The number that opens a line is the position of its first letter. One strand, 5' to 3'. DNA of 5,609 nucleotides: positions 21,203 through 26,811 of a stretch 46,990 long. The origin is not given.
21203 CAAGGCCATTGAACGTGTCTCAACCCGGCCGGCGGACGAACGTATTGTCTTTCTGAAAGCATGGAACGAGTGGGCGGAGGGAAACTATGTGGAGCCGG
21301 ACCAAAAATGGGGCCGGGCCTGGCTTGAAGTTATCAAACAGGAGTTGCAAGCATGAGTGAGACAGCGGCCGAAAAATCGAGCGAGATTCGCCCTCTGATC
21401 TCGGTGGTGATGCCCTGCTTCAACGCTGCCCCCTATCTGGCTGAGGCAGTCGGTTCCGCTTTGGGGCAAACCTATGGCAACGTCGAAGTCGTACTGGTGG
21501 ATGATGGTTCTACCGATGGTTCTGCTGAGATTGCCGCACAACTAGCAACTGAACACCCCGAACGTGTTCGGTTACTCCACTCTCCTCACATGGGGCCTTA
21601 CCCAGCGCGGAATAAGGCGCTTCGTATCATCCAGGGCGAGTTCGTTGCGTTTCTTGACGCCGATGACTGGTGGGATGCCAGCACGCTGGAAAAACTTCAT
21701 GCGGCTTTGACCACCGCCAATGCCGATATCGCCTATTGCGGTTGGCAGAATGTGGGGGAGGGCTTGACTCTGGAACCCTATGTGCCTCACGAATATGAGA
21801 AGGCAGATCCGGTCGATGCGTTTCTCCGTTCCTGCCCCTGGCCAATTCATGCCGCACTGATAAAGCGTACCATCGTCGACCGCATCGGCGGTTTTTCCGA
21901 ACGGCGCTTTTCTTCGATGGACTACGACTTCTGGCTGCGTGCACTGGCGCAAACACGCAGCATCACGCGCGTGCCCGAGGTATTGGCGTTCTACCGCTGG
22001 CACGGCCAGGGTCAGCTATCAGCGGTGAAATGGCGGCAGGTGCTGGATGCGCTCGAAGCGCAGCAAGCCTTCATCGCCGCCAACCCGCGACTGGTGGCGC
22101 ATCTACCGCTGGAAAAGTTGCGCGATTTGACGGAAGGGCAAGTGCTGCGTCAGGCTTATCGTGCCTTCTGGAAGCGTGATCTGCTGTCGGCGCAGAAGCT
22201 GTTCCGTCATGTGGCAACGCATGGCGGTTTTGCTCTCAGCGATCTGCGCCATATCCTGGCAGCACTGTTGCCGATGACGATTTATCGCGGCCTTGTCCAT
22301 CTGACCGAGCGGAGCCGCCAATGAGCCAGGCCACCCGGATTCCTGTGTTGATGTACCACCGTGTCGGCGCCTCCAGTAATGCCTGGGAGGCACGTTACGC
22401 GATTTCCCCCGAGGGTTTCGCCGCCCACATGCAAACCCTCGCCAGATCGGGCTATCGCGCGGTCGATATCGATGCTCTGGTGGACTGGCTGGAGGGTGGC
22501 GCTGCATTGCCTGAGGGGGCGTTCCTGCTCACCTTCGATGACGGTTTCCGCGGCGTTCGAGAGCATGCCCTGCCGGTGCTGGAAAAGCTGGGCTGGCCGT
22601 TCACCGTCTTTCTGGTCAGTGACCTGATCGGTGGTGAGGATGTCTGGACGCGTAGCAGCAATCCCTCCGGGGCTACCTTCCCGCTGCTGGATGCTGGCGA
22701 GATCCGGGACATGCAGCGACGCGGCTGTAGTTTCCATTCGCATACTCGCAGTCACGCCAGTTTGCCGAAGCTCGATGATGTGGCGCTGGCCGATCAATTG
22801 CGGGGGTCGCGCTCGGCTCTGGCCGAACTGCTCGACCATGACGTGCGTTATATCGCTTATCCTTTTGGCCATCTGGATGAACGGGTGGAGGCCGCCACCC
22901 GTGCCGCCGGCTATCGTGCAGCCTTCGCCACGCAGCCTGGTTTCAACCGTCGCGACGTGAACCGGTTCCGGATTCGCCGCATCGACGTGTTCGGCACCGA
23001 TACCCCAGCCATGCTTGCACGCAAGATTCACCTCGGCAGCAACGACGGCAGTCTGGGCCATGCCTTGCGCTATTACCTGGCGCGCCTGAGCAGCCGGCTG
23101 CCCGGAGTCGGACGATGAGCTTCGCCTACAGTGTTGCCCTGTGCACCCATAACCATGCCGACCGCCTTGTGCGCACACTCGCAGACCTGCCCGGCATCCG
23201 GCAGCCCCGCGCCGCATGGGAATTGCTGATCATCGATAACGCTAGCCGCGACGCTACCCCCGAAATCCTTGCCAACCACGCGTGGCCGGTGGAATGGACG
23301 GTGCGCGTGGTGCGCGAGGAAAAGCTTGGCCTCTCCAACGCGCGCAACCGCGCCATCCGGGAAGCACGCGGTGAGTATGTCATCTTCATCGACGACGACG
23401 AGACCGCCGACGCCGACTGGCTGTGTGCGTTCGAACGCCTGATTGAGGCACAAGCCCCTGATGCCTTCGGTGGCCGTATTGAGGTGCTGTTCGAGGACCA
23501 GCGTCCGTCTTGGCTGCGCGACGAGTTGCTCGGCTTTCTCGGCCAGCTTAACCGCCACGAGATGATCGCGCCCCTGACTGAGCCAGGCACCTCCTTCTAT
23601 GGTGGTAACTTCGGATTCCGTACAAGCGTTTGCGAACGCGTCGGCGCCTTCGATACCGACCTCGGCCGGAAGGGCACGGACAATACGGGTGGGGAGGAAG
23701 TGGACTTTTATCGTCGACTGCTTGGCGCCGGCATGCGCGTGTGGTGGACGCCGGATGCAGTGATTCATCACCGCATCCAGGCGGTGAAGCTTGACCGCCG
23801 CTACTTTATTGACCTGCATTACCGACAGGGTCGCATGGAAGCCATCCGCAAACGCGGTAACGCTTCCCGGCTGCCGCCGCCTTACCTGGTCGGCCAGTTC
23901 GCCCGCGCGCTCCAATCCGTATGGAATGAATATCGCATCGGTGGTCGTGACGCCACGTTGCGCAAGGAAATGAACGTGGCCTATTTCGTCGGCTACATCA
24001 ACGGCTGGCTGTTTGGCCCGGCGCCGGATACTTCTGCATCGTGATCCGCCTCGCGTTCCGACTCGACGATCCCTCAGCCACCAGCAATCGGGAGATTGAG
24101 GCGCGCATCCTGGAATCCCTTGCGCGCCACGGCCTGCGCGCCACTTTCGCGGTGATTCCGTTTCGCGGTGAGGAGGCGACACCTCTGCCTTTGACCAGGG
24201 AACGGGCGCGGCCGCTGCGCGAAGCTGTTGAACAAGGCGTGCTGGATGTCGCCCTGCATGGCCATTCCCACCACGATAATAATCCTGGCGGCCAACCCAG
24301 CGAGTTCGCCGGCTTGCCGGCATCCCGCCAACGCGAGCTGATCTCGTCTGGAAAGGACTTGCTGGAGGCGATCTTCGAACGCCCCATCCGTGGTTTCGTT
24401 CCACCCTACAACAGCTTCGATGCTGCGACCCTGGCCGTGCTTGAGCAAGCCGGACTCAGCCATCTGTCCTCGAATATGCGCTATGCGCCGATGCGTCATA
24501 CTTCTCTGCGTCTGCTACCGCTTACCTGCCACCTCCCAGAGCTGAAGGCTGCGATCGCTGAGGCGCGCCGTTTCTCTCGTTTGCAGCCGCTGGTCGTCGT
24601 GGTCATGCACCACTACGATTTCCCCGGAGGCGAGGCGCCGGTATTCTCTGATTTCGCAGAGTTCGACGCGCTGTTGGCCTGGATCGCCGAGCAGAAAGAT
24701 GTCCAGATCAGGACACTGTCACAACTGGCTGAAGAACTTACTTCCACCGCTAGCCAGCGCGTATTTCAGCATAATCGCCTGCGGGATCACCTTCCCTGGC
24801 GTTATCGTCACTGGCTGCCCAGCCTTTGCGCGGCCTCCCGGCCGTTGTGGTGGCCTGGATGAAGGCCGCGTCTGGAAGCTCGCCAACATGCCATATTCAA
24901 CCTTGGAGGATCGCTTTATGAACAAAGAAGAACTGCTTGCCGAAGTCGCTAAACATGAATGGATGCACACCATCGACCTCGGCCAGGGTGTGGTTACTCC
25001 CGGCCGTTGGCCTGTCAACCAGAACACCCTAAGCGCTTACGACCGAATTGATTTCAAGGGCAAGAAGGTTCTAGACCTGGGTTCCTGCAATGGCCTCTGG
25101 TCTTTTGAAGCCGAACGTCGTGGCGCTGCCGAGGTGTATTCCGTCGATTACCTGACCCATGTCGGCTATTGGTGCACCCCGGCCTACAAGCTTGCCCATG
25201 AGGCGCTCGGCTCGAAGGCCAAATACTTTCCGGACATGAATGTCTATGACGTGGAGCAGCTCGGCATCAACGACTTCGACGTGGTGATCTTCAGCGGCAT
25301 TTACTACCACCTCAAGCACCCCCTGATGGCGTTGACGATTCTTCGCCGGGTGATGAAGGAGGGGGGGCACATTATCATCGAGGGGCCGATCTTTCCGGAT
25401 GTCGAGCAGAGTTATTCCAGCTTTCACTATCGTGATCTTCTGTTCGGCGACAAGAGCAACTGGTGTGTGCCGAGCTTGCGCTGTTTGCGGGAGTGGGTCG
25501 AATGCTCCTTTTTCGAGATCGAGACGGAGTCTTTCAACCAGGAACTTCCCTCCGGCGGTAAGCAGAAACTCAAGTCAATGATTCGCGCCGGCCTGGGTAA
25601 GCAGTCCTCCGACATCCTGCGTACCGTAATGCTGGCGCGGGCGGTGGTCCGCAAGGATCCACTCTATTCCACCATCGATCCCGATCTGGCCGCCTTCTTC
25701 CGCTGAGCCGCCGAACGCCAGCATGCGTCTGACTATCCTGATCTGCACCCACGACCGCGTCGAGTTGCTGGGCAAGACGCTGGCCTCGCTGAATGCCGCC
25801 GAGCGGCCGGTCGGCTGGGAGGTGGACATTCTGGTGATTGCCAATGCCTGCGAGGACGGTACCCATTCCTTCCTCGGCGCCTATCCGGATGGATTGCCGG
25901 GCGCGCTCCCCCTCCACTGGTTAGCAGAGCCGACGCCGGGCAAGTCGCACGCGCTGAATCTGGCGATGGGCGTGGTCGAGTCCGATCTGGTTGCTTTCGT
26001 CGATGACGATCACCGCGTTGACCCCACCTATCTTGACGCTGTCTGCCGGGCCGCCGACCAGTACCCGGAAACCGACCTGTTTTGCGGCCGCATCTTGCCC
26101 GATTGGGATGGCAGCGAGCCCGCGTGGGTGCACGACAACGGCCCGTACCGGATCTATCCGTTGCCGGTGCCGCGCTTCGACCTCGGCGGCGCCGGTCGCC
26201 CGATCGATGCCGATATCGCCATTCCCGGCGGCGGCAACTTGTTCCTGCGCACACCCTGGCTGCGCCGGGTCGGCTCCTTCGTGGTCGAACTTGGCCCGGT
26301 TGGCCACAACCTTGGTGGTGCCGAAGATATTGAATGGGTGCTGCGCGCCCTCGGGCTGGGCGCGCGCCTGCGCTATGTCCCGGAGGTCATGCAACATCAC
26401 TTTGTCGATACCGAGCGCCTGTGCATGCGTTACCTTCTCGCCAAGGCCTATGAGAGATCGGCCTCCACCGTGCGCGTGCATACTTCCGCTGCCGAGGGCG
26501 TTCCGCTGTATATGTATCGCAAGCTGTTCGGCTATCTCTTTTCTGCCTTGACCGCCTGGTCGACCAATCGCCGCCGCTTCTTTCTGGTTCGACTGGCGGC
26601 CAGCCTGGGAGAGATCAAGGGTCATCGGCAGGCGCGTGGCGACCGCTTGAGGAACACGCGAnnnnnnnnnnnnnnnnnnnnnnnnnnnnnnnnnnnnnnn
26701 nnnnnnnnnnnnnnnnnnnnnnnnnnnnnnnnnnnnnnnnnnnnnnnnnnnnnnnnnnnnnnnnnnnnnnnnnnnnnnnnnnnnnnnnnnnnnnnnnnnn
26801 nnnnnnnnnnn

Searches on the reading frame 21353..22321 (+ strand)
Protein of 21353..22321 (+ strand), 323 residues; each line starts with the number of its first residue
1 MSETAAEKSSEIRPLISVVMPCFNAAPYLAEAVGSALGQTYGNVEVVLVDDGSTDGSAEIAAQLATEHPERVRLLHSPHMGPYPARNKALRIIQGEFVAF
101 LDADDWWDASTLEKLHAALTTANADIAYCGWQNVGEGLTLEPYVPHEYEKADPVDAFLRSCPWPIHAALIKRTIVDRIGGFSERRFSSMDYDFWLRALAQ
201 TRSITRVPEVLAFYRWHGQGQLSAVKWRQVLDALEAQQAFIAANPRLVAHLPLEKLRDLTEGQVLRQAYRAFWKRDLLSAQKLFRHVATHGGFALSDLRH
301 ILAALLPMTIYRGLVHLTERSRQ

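Call 14: search_protein_families(library=pfam, proteins=[window:21353-22321:+], max_evalue=0.001)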
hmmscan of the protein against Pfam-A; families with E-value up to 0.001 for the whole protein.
window:21353-22321:+ (323 aa): 4 families
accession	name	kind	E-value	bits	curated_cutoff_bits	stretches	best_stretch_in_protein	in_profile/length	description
PF00535.33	Glycos_transf_2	-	2.9e-36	125.4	23.3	1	17-188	1-163/168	Glycosyl transferase family 2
PF13641.12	Glyco_tranf_2_3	-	7.8e-18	65.8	27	1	16-211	3-208/230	Glycosyltransferase like family 2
PF10111.15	Glyco_tranf_2_2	-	2.2e-12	47.5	27.3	1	19-118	3-105/276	Glycosyltransferase like family 2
PF13632.12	Glyco_trans_2_3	-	4e-06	27.2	27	1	98-220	2-128/198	Glycosyl transferase family group 2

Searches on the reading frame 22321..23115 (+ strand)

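Call 14: search_protein_families(library=pfam, proteins=[window:22321-23115:+], max_evalue=0.001)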
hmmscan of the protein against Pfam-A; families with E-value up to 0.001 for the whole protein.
window:22321-23115:+ (265 aa): 2 families
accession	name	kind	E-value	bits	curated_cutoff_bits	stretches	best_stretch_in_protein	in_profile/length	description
PF01522.26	Polysacc_deac_1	-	1.1e-23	83.9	23.1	1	64-200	5-123/124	Polysaccharide deacetylase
PF17660.6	BTRD1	-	0.0002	21.6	23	1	20-52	2-34/50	Polyglycine hydrolase-like, structural repeat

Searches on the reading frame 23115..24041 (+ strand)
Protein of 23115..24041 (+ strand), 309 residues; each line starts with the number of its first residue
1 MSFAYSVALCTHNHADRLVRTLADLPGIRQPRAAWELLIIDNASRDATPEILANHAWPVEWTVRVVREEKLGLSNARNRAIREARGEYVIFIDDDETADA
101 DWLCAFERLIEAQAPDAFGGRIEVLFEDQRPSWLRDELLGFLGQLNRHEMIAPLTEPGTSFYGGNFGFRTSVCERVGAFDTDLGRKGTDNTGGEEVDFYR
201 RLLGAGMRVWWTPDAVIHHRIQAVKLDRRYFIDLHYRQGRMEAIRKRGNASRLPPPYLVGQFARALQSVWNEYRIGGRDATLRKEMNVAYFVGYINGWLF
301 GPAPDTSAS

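Call 14: search_protein_families(library=pfam, proteins=[window:23115-24041:+], max_evalue=0.001)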
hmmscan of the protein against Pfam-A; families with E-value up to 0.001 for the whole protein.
window:23115-24041:+ (309 aa): 4 families
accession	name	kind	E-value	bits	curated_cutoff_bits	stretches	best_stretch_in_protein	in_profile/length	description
PF00535.33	Glycos_transf_2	-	7.3e-27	94.8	23.3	1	6-176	1-167/168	Glycosyl transferase family 2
PF13632.12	Glyco_trans_2_3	-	6.2e-07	29.9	27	1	88-219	1-123/198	Glycosyl transferase family group 2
PF13641.12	Glyco_tranf_2_3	-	2.8e-05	24.7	27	1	5-219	3-211/230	Glycosyltransferase like family 2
PF10111.15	Glyco_tranf_2_2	-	0.00015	21.8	27.3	1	34-112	29-108/276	Glycosyltransferase like family 2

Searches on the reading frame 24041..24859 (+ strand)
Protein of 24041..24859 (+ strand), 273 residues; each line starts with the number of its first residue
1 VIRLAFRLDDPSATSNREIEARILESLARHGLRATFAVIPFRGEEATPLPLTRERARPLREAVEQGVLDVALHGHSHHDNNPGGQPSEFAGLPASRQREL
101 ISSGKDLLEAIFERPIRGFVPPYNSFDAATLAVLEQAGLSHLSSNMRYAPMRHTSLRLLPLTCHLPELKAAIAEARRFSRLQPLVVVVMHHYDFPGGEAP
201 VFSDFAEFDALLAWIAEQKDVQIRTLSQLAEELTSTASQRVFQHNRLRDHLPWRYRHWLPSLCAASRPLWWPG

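Call 14: search_protein_families(library=pfam, proteins=[window:24041-24859:+], max_evalue=0.001)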
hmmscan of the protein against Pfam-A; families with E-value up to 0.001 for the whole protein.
window:24041-24859:+ (273 aa): 2 families
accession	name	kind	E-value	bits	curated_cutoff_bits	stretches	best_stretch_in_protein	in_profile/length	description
PF10096.14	DUF2334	-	1.6e-15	57.7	26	1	4-203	2-191/203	Uncharacterized protein conserved in bacteria (DUF2334)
PF01522.26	Polysacc_deac_1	-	1.3e-12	48.2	23.1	1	17-140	18-122/124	Polysaccharide deacetylase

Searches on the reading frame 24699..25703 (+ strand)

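Call 13: search_protein_families(library=pfam, proteins=[window:24699-25703:+], max_evalue=0.001)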
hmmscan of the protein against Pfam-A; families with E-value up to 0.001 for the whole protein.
window:24699-25703:+ (335 aa): 6 families
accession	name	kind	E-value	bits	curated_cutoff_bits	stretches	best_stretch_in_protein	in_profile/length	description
PF08003.17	Methyltransf_9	-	9.1e-12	45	23.8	1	118-275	113-264/315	Protein of unknown function (DUF1698)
PF08241.18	Methyltransf_11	-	2.9e-09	37.9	21.2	1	125-227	1-95/95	Methyltransferase domain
PF13489.12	Methyltransf_23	-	5.6e-09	36.4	27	1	118-230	20-119/164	Methyltransferase domain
PF13847.12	Methyltransf_31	-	1.1e-07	32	27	0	183-231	61-113/145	Methyltransferase domain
PF13649.12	Methyltransf_25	-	6.9e-05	23.9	27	1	124-223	1-97/97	Methyltransferase domain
PF01728.25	FtsJ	-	0.00081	19.8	24.1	0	112-154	14-56/181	FtsJ-like methyltransferase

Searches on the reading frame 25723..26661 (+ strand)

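Call 13: search_protein_families(library=pfam, proteins=[window:25723-26661:+], max_evalue=0.001)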
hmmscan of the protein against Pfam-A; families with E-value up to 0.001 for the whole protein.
window:25723-26661:+ (313 aa): 3 families
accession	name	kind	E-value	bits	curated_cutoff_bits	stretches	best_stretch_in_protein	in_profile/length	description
PF00535.33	Glycos_transf_2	-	4.4e-10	40.2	23.3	1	4-139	1-131/168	Glycosyl transferase family 2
PF13641.12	Glyco_tranf_2_3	-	7.1e-10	39.7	27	1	3-223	3-208/230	Glycosyltransferase like family 2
PF13632.12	Glyco_trans_2_3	-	1.9e-05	25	27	0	170-239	74-129/198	Glycosyl transferase family group 2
